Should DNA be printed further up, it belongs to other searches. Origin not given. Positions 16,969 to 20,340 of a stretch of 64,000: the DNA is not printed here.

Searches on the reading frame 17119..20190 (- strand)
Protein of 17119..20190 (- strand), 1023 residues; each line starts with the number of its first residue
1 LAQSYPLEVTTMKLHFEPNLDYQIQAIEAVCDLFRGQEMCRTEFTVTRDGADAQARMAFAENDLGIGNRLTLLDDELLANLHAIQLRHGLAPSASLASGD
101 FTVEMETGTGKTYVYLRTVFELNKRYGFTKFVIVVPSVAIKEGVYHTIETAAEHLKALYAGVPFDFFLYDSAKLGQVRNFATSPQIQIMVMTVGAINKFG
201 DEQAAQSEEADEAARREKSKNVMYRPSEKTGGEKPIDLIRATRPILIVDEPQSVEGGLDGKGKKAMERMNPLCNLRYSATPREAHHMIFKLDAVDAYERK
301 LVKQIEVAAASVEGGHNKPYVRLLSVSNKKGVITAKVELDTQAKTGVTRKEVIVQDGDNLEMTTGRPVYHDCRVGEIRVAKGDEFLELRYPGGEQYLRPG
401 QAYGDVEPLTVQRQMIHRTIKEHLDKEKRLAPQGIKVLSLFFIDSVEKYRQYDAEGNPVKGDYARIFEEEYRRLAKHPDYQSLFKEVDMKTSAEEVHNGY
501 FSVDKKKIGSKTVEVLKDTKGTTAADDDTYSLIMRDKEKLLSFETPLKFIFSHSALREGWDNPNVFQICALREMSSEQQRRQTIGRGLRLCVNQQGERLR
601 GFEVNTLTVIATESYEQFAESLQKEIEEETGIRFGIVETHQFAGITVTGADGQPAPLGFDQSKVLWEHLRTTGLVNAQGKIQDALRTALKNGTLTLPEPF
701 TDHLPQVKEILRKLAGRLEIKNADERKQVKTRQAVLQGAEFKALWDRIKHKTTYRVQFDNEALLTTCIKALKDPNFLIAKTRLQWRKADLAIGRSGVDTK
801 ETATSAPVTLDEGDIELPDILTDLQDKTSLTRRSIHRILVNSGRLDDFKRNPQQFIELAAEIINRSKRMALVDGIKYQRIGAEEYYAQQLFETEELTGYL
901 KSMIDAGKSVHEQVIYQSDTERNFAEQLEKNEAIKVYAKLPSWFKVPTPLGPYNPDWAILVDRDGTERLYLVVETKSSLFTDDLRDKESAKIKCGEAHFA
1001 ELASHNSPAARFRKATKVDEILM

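Call 99: search_protein_families(library=pfam, proteins=[window:17119-20190:-], max_evalue=0.00001)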
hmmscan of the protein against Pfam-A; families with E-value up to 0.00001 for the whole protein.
window:17119-20190:- (1023 aa): 3 families
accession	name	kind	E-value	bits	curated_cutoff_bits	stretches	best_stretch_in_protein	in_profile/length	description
PF19778.5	RE_endonuc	-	1.6e-35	121.7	23.4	1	908-1014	2-104/108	Endonuclease domain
PF04851.21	ResIII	-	8.9e-10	39.2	22.5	1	22-282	7-163/164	Type III restriction enzyme, res subunit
PF00270.35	DEAD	-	2.2e-07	31.2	26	1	97-200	13-109/167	DEAD/DEAH box helicase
